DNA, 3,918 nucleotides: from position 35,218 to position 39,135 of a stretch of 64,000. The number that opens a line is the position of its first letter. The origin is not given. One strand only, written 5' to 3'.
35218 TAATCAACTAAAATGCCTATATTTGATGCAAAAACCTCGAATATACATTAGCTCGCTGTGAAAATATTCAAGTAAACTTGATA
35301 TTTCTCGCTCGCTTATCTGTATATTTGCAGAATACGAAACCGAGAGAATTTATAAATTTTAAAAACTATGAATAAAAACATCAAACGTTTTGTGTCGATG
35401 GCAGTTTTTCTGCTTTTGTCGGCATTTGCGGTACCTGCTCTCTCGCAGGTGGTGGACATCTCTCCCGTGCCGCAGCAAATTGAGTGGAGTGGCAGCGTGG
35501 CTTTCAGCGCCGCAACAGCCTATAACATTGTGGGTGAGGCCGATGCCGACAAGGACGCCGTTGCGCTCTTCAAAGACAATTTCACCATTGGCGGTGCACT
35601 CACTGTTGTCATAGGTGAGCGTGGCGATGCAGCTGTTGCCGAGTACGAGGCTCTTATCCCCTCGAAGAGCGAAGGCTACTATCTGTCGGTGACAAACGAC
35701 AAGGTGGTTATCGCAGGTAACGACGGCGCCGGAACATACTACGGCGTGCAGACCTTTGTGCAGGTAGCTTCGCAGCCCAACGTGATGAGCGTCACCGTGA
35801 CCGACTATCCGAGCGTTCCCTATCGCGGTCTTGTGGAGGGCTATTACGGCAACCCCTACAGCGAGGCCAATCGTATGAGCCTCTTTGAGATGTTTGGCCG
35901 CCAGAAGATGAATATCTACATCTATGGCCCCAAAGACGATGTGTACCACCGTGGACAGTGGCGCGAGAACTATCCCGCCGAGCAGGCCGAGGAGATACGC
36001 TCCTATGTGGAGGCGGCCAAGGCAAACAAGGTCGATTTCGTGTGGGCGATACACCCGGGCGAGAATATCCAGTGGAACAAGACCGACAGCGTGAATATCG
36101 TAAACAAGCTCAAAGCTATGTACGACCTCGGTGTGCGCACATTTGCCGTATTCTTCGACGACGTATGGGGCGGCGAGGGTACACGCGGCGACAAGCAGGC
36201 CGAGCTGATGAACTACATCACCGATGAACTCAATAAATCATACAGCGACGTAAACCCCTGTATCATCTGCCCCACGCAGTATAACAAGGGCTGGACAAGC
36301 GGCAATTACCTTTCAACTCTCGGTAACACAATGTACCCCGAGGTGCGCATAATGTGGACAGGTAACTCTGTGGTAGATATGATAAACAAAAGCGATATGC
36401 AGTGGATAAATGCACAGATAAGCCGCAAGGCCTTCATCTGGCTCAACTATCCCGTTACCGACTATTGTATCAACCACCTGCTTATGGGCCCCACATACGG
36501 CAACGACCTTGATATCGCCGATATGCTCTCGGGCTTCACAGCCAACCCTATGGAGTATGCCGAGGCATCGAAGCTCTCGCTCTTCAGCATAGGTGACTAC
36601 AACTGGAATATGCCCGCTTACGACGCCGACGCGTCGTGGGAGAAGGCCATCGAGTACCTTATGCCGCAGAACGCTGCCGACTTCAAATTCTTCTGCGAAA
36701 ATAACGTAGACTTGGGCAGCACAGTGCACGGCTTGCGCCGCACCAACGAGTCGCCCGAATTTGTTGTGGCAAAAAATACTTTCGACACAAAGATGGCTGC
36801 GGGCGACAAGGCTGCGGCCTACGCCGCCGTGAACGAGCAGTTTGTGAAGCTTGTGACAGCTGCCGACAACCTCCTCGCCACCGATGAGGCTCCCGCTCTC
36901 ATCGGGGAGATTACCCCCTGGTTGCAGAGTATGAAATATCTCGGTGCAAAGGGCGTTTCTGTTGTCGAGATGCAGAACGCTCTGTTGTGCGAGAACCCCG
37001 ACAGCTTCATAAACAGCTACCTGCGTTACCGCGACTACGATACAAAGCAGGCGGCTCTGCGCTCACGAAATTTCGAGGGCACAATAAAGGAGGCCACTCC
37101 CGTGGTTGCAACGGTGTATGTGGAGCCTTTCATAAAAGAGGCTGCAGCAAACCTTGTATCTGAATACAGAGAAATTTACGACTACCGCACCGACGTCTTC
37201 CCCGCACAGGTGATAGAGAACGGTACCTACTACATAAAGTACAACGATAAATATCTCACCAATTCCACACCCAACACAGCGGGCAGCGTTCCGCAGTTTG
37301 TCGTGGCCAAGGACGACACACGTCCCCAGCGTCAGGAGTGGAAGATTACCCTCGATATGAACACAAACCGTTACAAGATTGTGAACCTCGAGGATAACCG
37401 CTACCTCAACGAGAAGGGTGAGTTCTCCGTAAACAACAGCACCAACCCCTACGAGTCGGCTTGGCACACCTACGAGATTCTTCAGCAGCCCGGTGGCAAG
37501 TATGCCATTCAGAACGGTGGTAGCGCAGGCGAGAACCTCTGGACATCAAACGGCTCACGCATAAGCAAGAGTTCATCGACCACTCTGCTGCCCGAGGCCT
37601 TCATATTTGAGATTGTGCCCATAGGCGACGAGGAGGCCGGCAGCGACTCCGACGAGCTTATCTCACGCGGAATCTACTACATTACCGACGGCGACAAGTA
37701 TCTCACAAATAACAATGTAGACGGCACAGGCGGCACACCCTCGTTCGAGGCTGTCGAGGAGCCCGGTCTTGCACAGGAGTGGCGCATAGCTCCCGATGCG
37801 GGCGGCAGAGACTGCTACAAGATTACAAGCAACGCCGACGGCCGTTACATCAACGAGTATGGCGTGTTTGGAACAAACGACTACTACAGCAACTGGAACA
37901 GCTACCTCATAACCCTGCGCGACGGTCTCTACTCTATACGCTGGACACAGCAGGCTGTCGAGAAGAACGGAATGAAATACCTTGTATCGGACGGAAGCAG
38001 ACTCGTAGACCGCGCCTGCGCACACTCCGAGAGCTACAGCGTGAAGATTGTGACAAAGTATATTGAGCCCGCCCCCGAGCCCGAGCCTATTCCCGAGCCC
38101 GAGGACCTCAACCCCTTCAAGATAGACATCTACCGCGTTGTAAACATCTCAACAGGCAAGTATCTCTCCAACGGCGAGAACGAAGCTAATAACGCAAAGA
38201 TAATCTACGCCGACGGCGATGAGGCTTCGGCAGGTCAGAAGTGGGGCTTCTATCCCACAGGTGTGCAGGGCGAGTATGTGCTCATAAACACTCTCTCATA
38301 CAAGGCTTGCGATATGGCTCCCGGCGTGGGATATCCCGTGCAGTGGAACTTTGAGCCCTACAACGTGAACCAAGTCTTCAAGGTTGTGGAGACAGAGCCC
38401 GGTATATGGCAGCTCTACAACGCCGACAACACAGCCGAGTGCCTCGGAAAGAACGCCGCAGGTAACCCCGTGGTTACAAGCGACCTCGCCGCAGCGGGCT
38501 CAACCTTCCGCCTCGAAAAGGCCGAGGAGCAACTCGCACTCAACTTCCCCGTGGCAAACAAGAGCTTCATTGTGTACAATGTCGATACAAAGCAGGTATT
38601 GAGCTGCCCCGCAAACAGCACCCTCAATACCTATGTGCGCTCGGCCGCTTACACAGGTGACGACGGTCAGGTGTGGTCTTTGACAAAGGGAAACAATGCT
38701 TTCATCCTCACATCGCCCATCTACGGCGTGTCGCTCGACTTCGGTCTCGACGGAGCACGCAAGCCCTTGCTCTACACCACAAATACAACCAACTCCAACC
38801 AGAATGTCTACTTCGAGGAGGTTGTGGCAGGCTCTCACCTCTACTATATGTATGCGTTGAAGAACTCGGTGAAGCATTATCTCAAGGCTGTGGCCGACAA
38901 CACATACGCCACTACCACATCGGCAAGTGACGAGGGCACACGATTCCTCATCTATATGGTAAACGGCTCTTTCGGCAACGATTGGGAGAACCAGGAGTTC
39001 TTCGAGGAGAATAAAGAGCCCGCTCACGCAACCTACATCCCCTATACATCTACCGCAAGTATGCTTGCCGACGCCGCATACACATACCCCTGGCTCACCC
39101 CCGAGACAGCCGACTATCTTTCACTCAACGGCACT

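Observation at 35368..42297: Single 2309-aa polypeptide fusing a GH84 O-GlcNAcase-type enzyme to a LacZ-type GH2 beta-galactosidase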

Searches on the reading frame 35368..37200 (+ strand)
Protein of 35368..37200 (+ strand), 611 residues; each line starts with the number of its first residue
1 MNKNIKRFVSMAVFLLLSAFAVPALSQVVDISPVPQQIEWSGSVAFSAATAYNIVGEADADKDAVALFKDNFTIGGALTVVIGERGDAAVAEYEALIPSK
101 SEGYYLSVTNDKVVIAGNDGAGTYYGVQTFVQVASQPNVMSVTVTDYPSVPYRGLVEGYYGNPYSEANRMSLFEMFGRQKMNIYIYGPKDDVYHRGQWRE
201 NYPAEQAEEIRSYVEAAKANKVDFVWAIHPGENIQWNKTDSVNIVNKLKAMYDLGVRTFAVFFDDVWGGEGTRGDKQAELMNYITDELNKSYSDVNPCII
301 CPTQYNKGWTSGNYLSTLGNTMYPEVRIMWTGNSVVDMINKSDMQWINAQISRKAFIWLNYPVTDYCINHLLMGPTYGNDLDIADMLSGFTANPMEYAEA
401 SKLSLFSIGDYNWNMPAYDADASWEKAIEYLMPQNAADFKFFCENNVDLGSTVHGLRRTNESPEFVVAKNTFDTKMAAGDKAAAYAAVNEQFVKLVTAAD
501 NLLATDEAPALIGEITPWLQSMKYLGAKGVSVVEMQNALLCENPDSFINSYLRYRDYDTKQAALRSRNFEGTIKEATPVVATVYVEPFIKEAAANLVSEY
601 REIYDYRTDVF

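Call 13: search_solved_structures(query=window:35368-37200:+, show_alignments=2, max_evalue=0.00001)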
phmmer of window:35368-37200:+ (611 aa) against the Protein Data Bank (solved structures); distinct sequences matched with E-value up to 0.00001: 39.
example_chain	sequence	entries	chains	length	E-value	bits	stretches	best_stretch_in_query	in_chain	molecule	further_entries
2vvn_A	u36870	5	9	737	6.2e-144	483.9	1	20-601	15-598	O-GLCNACASE BT_4395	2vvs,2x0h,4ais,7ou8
2wzi_A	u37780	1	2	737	3.1e-143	481.6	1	20-601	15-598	O-GLCNACASE BT_4395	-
2wzh_A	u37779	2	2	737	3.2e-143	481.6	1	20-601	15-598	O-GLCNACASE BT_4395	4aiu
7k41_A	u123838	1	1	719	1.1e-142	479.8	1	26-601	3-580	O-GlcNAcase BT_4395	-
5abf_B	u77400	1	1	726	1.1e-142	479.7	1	27-601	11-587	O-GLCNACASE BT_4395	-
5abe_A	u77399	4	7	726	1.9e-142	479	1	27-601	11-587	O-GLCNACASE BT_4395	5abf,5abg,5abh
2chn_A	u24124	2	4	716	3.2e-142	478.2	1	29-601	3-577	GLUCOSAMINIDASE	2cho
2j47_A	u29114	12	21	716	3.2e-142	478.2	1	29-601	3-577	GLUCOSAMINIDASE | O-GLCNACASE BT_4395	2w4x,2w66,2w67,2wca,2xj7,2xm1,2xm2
2jiw_A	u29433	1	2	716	4.6e-142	477.7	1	29-601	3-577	O-GLCNACASE BT_4395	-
2j4g_A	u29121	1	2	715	5.5e-142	477.5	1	29-601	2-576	HYALURONOGLUCOSAMINIDASE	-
5mi4_A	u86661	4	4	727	5.7e-142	477.4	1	29-601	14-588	O-GlcNAcase BT_4395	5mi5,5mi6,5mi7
9lr5_A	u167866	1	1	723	9.3e-142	476.7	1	27-601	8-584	O-GlcNAcase BT_4395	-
2xpk_A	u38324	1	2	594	1.7e-97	330.6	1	28-520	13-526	O-GLCNACASE NAGJ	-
7khv_A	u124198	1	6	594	8.5e-97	328.2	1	28-520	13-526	O-GlcNAcase NagJ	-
2cbi_A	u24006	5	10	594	4.1e-96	326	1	28-520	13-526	HYALURONIDASE | O-GLCNACASE NAGJ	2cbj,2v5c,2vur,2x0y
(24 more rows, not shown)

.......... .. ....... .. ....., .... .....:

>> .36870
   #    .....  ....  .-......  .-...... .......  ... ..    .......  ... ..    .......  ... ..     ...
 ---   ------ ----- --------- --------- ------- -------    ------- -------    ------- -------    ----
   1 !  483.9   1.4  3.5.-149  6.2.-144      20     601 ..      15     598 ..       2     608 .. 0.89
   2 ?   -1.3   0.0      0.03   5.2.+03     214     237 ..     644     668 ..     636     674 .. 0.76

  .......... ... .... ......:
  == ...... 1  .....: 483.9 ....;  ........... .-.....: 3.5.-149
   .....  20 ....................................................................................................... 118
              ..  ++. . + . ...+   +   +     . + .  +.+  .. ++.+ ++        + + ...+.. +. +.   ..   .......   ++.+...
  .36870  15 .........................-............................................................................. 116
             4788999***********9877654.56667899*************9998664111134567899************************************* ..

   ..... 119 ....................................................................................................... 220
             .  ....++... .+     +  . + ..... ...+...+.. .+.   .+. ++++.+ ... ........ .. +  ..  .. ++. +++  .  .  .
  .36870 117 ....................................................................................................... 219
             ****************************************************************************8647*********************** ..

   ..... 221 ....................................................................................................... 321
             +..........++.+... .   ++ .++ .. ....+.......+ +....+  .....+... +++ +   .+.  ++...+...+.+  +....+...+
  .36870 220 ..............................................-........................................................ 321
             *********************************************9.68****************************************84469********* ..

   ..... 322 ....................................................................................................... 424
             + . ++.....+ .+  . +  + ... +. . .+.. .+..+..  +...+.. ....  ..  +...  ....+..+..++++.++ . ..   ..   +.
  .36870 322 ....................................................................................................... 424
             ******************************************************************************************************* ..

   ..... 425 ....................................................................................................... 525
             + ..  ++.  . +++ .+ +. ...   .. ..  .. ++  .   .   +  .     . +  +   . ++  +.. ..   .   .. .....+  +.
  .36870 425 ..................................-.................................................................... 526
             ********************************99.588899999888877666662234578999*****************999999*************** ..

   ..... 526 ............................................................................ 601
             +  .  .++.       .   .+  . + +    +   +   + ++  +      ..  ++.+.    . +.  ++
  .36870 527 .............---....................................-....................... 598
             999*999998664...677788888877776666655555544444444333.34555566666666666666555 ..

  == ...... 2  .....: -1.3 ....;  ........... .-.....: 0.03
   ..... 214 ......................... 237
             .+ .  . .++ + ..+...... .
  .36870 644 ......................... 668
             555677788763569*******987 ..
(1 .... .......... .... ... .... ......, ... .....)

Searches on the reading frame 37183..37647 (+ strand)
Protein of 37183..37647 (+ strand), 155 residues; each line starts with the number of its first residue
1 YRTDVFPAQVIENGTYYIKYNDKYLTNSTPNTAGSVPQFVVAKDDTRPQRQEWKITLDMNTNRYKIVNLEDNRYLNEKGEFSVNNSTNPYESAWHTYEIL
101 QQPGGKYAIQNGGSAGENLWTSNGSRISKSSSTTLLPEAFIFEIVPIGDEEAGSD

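Call 15: search_protein_families(library=pfam, proteins=[window:37183-37647:+], max_evalue=1)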
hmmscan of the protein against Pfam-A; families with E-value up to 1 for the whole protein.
window:37183-37647:+ (155 aa): 3 families
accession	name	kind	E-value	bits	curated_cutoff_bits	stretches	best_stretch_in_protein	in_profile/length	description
PF14200.12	RicinB_lectin_2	-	5.5e-06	27.4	25.6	2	50-125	2-79/89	Ricin-type beta-trefoil lectin domain-like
PF16850.11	Inhibitor_I66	-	0.034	14.5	27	1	10-122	2-111/146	Peptidase inhibitor I66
PF15597.11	Imm59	-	0.074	14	26.9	1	49-83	29-63/100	Immunity protein 59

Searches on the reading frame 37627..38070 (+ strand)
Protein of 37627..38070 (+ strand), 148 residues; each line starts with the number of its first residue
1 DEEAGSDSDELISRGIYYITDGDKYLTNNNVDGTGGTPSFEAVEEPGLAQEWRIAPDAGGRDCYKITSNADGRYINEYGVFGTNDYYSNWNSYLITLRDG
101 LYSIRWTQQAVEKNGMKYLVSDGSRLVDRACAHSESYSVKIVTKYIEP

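Call 15: search_protein_families(library=pfam, proteins=[window:37627-38070:+], max_evalue=1)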
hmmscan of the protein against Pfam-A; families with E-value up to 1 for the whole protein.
window:37627-38070:+ (148 aa): 1 family
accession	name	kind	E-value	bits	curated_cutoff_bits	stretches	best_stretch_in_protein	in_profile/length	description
PF14200.12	RicinB_lectin_2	-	0.00022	22.3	25.6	2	23-77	23-75/89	Ricin-type beta-trefoil lectin domain-like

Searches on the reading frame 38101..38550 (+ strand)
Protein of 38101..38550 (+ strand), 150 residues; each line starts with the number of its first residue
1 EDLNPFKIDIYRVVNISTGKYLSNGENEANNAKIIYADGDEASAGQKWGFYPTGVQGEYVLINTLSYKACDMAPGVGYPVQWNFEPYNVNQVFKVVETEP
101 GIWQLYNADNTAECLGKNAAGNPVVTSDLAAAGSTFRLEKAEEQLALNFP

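Call 15: search_protein_families(library=pfam, proteins=[window:38101-38550:+], max_evalue=1)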
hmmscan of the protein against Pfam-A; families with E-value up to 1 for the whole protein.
window:38101-38550:+ (150 aa): 4 families
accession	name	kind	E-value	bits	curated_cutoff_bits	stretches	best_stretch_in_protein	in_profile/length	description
PF14200.12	RicinB_lectin_2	-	3.8e-10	40.8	25.6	2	45-116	2-74/89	Ricin-type beta-trefoil lectin domain-like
PF24208.1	Beta-tre_PLH30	-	0.0027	18.1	27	1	11-64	1-50/130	Endo-acting ulvan lyase beta-trefoil domain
PF00652.28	Ricin_B_lectin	-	0.18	12.4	29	1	11-122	3-107/126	Ricin-type beta-trefoil lectin domain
PF07880.17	T4_gp9_10_N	-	0.36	11.3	25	1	7-42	3-40/175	Bacteriophage T4 gp9/10-like protein, N-terminal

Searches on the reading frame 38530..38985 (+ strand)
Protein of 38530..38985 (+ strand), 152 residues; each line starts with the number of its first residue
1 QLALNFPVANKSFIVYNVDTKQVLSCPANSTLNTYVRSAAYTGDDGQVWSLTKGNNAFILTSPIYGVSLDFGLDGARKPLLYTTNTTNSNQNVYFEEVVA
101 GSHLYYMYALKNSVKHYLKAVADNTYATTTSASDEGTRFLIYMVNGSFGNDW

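Call 15: search_protein_families(library=pfam, proteins=[window:38530-38985:+], max_evalue=1)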
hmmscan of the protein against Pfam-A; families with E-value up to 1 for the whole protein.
window:38530-38985:+ (152 aa): 1 family
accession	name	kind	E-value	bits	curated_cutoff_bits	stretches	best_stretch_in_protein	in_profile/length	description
PF10680.14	RRN9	-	0.27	12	25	1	103-121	12-30/68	RNA polymerase I specific transcription initiation factor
